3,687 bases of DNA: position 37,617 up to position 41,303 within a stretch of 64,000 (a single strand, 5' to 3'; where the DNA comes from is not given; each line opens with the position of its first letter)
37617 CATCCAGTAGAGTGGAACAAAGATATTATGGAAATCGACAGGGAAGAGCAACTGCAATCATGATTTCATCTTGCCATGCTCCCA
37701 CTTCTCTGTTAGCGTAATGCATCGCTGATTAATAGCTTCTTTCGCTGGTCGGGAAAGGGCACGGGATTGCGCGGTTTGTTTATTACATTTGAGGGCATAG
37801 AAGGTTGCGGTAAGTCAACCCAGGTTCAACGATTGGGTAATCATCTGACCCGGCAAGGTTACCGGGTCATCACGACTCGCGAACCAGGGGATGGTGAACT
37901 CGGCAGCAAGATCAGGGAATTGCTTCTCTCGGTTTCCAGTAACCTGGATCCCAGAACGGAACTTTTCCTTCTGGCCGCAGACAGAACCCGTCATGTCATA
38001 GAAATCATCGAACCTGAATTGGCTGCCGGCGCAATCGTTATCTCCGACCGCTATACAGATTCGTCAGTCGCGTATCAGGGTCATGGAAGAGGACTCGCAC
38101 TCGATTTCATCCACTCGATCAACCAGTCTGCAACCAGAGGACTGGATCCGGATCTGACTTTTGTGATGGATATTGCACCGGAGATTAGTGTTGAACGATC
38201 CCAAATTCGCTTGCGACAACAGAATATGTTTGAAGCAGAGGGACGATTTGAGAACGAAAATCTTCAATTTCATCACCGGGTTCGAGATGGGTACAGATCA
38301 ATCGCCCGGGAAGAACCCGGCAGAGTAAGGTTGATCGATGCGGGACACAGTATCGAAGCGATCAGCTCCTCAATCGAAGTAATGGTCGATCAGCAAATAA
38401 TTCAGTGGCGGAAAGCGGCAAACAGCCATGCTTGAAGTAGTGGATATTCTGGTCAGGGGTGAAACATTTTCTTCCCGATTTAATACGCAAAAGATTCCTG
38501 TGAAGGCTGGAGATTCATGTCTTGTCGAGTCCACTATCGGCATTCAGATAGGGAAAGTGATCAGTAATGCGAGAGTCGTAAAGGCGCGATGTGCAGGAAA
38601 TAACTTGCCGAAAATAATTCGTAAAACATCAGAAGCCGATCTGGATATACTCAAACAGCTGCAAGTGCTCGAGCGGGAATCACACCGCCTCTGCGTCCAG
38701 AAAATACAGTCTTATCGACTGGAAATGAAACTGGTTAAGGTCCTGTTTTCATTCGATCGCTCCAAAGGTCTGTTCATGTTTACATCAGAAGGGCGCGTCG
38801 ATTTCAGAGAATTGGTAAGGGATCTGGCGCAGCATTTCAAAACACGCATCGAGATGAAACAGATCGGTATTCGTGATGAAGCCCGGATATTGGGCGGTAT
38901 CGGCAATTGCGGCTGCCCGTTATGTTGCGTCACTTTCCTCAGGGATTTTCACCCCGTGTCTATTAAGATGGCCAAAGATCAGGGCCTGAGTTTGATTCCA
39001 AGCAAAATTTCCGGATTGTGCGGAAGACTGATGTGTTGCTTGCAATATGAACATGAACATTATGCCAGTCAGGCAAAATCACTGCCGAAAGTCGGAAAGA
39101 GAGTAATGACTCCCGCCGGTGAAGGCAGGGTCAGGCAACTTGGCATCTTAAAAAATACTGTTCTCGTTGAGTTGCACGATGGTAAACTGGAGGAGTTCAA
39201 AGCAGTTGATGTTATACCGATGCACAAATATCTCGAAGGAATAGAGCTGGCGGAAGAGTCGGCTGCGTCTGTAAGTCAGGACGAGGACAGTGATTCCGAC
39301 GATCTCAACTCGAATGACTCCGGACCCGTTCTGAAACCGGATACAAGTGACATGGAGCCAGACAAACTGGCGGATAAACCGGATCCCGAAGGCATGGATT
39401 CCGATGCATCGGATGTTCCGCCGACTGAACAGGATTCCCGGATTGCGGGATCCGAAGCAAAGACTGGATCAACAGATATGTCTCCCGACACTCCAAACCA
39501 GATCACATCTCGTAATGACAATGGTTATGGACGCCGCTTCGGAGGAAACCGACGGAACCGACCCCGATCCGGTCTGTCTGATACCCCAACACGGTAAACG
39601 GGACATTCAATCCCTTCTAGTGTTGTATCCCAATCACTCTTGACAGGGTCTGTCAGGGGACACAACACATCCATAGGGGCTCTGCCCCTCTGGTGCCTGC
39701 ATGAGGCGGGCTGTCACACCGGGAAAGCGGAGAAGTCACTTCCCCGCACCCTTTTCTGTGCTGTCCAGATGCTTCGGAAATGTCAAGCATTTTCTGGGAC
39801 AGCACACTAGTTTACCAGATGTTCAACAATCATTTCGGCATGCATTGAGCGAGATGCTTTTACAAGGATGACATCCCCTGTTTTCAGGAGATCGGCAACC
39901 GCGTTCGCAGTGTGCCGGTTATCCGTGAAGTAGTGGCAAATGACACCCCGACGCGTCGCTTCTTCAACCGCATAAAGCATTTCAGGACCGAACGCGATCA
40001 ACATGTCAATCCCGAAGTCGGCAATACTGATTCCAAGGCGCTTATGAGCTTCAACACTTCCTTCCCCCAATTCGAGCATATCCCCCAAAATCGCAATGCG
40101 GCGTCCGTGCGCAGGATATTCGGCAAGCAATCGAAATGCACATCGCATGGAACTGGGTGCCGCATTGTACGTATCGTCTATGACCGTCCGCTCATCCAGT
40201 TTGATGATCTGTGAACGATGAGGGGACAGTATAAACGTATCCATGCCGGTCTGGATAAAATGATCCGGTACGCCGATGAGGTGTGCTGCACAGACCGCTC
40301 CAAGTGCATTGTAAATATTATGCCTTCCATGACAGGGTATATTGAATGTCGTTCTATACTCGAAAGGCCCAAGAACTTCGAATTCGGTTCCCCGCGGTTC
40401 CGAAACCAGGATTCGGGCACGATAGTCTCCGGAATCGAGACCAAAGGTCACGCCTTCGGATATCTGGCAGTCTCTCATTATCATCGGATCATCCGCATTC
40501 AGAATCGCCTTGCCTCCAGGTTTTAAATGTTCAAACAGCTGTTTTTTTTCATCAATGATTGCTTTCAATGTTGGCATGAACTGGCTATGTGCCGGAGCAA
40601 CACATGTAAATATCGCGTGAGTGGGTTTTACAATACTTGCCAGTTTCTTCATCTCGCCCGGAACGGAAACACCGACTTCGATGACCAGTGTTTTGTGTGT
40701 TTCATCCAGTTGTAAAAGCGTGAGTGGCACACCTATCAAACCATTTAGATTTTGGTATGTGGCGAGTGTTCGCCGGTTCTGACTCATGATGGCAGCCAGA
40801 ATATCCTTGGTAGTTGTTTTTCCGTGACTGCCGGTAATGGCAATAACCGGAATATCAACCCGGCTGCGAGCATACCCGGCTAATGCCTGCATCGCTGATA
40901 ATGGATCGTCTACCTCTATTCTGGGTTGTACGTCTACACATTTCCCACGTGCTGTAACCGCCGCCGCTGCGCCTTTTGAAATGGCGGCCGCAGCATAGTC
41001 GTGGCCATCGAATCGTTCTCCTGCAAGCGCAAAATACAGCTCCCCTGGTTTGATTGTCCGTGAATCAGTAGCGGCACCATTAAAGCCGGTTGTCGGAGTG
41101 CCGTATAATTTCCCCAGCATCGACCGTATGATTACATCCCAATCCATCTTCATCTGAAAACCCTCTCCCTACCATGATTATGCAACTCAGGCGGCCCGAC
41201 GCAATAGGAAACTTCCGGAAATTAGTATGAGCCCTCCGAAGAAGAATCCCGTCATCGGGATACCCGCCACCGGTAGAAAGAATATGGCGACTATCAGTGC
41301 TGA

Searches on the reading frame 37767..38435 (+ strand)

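Call 26: search_protein_families(library=pfam, proteins=[window:37767-38435:+], max_evalue=0.00001)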
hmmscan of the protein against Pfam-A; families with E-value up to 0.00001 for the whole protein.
window:37767-38435:+ (222 aa): 1 family
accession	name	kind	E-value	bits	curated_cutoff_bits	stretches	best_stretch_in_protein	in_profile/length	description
PF02223.23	Thymidylate_kin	-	8.9e-51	172.6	27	1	8-203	1-185/185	Thymidylate kinase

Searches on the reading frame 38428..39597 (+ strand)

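Call 26: search_protein_families(library=pfam, proteins=[window:38428-39597:+], max_evalue=0.00001)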
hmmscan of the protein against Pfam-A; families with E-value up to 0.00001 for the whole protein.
window:38428-39597:+ (389 aa): 1 family
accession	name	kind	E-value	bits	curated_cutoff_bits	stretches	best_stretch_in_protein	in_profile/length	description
PF04468.17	PSP1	-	2.7e-29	101.7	27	1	62-146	2-86/86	PSP1 C-terminal conserved region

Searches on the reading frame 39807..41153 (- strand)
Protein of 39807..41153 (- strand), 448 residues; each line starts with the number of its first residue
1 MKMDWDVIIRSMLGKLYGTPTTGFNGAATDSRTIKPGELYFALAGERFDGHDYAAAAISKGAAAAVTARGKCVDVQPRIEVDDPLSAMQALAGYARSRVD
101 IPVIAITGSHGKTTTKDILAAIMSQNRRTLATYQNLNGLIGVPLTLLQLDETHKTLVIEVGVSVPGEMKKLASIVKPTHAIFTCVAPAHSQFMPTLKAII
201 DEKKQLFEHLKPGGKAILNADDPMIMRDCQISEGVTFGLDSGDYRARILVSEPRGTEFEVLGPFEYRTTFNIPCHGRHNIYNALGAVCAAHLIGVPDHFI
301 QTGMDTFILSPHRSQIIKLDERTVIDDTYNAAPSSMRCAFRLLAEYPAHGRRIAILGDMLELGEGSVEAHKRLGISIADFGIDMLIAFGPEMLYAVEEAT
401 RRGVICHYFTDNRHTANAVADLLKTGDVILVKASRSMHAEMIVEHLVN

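Call 26: search_protein_families(library=pfam, proteins=[window:39807-41153:-], max_evalue=0.00001)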
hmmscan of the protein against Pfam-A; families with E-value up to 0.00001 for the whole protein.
window:39807-41153:- (448 aa): 3 families
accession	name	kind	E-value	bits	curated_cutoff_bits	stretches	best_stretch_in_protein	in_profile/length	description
PF08245.18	Mur_ligase_M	-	1.4e-42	146.3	24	1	106-290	1-200/200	Mur ligase middle domain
PF02875.26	Mur_ligase_C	-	8.9e-17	62.6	28.4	1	312-435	1-127/127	Mur ligase, glutamate ligase domain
PF01225.30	Mur_ligase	-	9.4e-09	36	21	1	28-72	6-55/95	Mur ligase family, catalytic domain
